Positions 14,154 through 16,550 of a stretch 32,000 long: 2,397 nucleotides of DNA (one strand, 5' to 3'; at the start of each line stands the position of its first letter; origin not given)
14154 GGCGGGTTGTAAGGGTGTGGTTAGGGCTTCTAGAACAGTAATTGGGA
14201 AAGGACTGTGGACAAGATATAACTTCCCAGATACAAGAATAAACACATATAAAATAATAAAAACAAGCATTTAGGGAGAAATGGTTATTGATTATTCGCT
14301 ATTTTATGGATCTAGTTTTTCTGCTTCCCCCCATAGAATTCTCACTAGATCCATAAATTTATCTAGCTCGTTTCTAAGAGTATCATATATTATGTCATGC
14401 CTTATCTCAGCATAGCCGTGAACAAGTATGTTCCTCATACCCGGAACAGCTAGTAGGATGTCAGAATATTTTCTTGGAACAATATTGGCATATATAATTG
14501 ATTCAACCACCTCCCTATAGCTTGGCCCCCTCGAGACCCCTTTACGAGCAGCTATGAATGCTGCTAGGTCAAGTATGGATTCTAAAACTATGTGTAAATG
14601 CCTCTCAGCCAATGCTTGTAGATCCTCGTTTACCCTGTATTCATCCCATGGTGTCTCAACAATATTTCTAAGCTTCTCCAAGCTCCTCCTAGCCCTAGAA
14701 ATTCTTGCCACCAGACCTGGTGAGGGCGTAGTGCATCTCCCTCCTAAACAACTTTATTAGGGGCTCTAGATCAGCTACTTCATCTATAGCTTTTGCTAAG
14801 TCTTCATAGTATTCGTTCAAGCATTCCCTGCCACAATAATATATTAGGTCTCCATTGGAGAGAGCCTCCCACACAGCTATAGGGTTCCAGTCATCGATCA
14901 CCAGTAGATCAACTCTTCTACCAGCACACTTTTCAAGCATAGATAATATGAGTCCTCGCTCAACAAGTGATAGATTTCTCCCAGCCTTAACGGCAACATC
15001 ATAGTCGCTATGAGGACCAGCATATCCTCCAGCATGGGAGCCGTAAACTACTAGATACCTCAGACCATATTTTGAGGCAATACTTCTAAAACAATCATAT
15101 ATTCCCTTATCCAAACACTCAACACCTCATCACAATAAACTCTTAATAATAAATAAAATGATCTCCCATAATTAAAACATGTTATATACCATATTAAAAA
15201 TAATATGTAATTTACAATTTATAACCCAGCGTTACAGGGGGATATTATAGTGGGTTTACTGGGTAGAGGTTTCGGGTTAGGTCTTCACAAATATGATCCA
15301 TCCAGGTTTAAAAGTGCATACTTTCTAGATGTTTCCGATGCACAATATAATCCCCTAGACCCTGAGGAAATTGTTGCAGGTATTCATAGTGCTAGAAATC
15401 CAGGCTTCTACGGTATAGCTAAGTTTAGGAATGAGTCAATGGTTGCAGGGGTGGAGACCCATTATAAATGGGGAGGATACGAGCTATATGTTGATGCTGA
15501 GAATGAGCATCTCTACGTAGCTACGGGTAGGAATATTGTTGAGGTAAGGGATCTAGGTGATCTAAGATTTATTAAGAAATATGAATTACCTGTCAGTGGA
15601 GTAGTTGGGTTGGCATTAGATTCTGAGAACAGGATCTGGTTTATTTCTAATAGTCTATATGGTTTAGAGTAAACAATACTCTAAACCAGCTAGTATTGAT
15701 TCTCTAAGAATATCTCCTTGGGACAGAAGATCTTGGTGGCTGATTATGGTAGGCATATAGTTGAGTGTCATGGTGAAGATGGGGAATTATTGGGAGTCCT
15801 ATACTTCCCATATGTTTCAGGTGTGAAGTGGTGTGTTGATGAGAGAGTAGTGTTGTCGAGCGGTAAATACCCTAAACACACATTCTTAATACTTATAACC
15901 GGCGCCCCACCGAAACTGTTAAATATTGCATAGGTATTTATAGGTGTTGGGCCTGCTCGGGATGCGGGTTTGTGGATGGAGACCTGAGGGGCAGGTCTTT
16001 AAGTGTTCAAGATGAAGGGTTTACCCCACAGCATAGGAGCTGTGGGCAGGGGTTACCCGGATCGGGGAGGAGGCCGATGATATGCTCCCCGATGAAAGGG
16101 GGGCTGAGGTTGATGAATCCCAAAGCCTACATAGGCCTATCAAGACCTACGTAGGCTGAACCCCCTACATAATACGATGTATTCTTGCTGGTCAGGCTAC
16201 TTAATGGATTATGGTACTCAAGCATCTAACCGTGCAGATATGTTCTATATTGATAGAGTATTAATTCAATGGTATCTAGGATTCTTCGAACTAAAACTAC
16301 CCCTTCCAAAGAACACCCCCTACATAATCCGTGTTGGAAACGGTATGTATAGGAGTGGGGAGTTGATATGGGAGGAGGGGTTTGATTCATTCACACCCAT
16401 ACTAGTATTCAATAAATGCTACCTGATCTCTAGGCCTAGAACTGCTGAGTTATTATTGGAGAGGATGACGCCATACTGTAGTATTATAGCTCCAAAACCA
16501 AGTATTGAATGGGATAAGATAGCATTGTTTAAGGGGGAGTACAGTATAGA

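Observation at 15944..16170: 56% GC, hairpin-dense island in a ~38% GC background: candidate novel structured RNA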

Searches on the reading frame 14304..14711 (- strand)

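Call 12: search_protein_families(library=pfam, proteins=[window:14304-14711:-], max_evalue=0.01)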
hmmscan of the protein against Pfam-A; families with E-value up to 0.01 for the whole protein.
window:14304-14711:- (135 aa): 1 family
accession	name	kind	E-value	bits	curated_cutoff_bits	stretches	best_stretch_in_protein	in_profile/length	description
PF01934.22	HepT-like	-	1.1e-19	70.8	23.5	1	9-123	3-117/120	Ribonuclease HepT-like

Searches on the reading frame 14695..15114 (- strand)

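Call 12: search_protein_families(library=pfam, proteins=[window:14695-15114:-], max_evalue=0.01)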
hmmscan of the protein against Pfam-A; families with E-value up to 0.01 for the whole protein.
window:14695-15114:- (139 aa): 2 families
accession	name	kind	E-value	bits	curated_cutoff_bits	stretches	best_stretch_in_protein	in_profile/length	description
PF18765.7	Polbeta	-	1.1e-09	38.8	26.9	1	12-92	6-88/93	Polymerase beta, Nucleotidyltransferase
PF01909.29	NTP_transf_2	-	2.9e-05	24.8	21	1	15-74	11-75/93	Nucleotidyltransferase domain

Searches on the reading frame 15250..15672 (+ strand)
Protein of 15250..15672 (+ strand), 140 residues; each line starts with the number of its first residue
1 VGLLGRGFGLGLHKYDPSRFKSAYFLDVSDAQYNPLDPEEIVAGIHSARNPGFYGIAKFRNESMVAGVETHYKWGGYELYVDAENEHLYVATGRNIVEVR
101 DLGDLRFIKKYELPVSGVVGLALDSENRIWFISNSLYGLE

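Call 12: search_protein_families(library=pfam, proteins=[window:15250-15672:+], max_evalue=0.01)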
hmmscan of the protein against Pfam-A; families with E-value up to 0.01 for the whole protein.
window:15250-15672:+ (140 aa): 0 families

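Call 14: find_encoding_contigs(protein=window:15250-15672:+, flank=3000, max_places=10)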
Protein window:15250-15672:+ (140 aa): 1 contig read that carries it; 1 place shown.
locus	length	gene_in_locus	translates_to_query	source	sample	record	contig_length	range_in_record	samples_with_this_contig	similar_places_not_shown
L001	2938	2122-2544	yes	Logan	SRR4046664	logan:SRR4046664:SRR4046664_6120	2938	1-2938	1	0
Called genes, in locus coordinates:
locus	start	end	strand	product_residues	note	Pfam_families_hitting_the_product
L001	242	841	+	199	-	PF01161:PBP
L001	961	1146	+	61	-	-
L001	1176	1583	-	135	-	PF01934:HepT-like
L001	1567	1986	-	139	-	PF18765:Polbeta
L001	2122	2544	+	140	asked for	-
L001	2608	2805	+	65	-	-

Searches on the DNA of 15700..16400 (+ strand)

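Call 6: search_rna_families(source=window, start=15700, end=16400, threshold=evalue, max_evalue=10, show_alignments=3)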
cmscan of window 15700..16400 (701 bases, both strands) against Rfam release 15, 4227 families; matches with E-value up to 10: 5.
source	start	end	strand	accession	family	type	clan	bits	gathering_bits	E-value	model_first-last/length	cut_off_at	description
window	16334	16400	+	RF04083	MIR528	Gene; miRNA;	-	14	62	8.2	1-68/89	3'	MIR528 microRNA precursor family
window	16073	16135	+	RF01307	sR55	Gene; snRNA; snoRNA; CD-box;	-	13.4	35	2.8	1-65/65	no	Small nucleolar RNA sR55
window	15700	15889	-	RF02091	DAOA-AS1_2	Gene; lncRNA;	-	11.3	43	2.8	1-161/205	3'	DAOA antisense RNA 1 conserved region 2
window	16073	16109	+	RF01149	sR10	Gene; snRNA; snoRNA; CD-box;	-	10.5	45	6.4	1-54/54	no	Small nucleolar RNA sR10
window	15832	15911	+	RF01124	sR36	Gene; snRNA; snoRNA; CD-box;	-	10.1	55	8.2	1-55/55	no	Small nucleolar RNA sR36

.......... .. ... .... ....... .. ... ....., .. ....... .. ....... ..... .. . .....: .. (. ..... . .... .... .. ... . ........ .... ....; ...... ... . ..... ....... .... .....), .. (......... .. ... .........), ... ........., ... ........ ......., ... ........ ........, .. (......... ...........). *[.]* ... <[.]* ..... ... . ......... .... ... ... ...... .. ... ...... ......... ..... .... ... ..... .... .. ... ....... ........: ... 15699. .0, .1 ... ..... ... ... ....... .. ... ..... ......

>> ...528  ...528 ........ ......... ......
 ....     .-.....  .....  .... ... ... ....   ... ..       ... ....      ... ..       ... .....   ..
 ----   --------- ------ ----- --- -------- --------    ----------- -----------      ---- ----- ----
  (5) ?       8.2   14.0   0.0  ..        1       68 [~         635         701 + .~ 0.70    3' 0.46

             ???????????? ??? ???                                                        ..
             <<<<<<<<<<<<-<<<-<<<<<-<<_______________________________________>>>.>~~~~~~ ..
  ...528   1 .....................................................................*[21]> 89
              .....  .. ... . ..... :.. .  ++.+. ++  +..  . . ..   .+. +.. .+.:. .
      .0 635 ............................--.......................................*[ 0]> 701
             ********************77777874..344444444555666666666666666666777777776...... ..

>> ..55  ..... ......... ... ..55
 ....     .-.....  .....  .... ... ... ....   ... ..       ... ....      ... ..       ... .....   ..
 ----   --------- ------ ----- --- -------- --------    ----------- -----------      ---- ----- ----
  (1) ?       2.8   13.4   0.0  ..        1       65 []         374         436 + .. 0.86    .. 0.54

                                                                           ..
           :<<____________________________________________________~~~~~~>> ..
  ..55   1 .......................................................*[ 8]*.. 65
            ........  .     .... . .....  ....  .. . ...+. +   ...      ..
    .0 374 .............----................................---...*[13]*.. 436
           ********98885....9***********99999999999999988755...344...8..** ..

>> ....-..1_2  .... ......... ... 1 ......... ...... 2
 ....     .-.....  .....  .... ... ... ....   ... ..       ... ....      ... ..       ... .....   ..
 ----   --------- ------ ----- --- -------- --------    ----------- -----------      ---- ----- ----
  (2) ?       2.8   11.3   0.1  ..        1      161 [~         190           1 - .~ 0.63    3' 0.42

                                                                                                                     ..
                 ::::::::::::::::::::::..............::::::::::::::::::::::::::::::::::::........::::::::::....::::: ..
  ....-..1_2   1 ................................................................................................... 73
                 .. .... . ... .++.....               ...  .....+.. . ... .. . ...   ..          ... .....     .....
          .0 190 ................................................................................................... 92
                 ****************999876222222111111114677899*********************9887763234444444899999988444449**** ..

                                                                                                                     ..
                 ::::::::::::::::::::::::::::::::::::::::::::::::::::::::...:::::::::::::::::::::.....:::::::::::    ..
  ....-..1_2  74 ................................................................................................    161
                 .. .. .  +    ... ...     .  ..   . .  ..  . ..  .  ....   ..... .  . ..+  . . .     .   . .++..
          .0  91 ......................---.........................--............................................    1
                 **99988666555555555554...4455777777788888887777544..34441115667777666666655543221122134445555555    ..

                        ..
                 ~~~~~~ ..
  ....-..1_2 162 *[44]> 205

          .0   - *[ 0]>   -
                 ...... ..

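Call 23: search_dna_similar(query=window:15907-16164:+, collection=phages, mode=distant, max_evalue=1)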
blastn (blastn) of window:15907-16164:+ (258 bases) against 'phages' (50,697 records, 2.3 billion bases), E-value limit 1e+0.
No match.

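Call 24: search_dna_similar(query=window:15907-16164:+, collection=plasmids, mode=distant, max_evalue=1)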
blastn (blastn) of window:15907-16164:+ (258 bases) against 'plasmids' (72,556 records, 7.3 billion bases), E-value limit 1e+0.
Records with a match: 1; places in all: 1; records where one place covers at least 80% of the query: 0.
Best place of each record, by identity: 90-95% 1.
By first word of the organism name: Streptomyces 1.
By predicted mobility (MOB-suite, as given by PLSDB): non-mobilizable 1.
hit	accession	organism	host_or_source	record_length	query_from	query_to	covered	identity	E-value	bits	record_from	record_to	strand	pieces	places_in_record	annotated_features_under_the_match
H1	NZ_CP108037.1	Streptomyces erythrochromogenes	-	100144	183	211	11%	93.1%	6e-2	45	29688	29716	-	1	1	hypothetical protein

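Call 51: build_rna_model(alignment_id=A4, structure=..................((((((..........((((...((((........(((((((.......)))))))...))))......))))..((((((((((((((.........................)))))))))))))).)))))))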
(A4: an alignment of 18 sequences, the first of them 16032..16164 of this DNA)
Model R1 built from alignment A4 (18 sequences, 153 columns); structure: as given.
model positions 141; base pairs 35; branch points 1; effective number of sequences 1.46; information 0.591 bits per position. Calibrated on 0.2 Mb of random sequence (short: E-values are rough).
structure used (alignment columns):
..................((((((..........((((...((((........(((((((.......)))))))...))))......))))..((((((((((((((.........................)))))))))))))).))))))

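Call 52: search_with_rna_model(model_id=R1, source=window, filters=off, max_evalue=10, show_alignments=2)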
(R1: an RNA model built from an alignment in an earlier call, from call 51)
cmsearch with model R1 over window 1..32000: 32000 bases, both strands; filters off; matches with E-value up to 10: 39.
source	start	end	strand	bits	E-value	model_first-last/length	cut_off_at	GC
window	16032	16164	+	124.5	6.6e-38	1-141/141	no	0.58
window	25436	25567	-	11.3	0.092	1-141/141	no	0.53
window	25586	25623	+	10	0.23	1-141/141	no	0.34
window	10751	10790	+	8.8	0.58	1-141/141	no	0.28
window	31598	31699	+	7.8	1.2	1-141/141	no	0.35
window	16124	16157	-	7.8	1.2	93-134/141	no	0.5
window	28261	28392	+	7.7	1.2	1-141/141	no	0.53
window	19268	19396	-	7.7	1.2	1-141/141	no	0.31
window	16224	16315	+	7.5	1.5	1-141/141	no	0.34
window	668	702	-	7.1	2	1-141/141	no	0.46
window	24786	24868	+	7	2.1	1-141/141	no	0.36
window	19714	19743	-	6.9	2.3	1-141/141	no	0.33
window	16606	16644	-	6.8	2.4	1-141/141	no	0.41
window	29570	29698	+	6.8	2.5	1-141/141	no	0.4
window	23249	23352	+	6.7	2.7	1-141/141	no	0.42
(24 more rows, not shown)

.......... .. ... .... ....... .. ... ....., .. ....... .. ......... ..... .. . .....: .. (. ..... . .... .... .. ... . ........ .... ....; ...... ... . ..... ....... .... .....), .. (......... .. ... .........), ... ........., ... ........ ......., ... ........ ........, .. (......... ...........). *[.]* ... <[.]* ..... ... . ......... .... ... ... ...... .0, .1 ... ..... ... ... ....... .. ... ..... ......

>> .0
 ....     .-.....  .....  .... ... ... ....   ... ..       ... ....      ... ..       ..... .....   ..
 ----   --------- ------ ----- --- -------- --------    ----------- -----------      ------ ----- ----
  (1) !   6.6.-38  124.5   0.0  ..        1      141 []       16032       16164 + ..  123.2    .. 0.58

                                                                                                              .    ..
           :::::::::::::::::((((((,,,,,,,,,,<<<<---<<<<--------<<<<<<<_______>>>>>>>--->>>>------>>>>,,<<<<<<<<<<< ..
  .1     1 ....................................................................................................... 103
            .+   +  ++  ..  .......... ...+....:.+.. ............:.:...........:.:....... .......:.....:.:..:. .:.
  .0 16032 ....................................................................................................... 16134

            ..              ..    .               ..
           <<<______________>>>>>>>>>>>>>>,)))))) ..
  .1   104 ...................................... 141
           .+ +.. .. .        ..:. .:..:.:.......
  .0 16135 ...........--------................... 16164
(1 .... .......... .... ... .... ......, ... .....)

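Call 54: search_with_rna_model(model_id=R1, sources=[L006, L007, L008, L009, L010, L011, L012, L013, L014, L016, L017, L018, L019, L020, L021, L023, L024, L025, L026, L027, L001, L005], max_evalue=0.001)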
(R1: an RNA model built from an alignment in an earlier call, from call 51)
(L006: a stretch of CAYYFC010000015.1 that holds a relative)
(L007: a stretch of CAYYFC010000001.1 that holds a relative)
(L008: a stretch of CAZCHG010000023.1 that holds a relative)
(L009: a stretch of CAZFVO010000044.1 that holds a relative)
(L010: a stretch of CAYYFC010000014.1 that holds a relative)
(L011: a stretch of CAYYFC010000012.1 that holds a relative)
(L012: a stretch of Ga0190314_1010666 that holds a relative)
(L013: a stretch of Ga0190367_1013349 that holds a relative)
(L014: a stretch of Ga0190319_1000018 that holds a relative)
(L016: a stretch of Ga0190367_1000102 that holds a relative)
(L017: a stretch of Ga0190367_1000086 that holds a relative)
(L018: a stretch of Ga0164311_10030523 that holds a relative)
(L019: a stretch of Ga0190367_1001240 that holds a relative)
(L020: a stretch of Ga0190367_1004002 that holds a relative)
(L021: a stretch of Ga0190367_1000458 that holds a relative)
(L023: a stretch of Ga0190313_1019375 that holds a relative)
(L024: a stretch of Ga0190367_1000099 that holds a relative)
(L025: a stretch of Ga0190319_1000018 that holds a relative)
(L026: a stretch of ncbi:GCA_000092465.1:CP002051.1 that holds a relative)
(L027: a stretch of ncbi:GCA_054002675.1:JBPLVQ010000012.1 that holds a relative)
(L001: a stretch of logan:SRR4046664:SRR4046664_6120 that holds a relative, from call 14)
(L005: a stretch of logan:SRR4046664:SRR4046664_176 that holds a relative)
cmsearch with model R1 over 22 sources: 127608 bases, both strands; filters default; matches with E-value up to 0.001: 23.
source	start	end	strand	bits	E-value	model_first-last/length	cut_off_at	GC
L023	398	546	-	152.8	2.5e-46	1-141/141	no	0.48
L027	4186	4334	+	150.6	1.3e-45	1-141/141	no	0.5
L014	1250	1388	-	147.3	1.4e-44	1-141/141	no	0.48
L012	1608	1746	+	147.2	1.5e-44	1-141/141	no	0.47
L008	3109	3251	+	146.6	2.4e-44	1-141/141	no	0.52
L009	2983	3131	+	145.4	5.7e-44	1-141/141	no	0.51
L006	2983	3123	+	144.7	9.5e-44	1-141/141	no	0.5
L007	321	472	+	144.3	1.3e-43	1-141/141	no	0.49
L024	3265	3416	+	144.3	1.3e-43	1-141/141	no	0.49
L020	5252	5394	-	143.6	2.1e-43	1-141/141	no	0.52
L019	259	407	+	142.8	3.8e-43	1-141/141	no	0.48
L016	5803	5943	-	142.8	3.9e-43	1-141/141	no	0.49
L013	1705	1846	-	141.3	1.2e-42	1-141/141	no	0.5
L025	2784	2921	-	137.5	1.9e-41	1-141/141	no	0.49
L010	2983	3119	+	132.3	8.3e-40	1-141/141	no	0.5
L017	6601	6737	-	132.3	8.3e-40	1-141/141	no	0.5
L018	482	627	+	126.3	7.4e-38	1-141/141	no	0.48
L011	2980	3116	+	120.3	5.6e-36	1-141/141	no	0.45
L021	346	482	-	120.3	5.6e-36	1-141/141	no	0.45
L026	4193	4325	+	116.5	9.4e-35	1-141/141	no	0.58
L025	4995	5124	-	26.7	4.4e-06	1-141/141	no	0.55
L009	3066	3187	-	23.3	5.3e-05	1-141/141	no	0.43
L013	1712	1753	+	21.2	0.00025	94-133/141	no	0.43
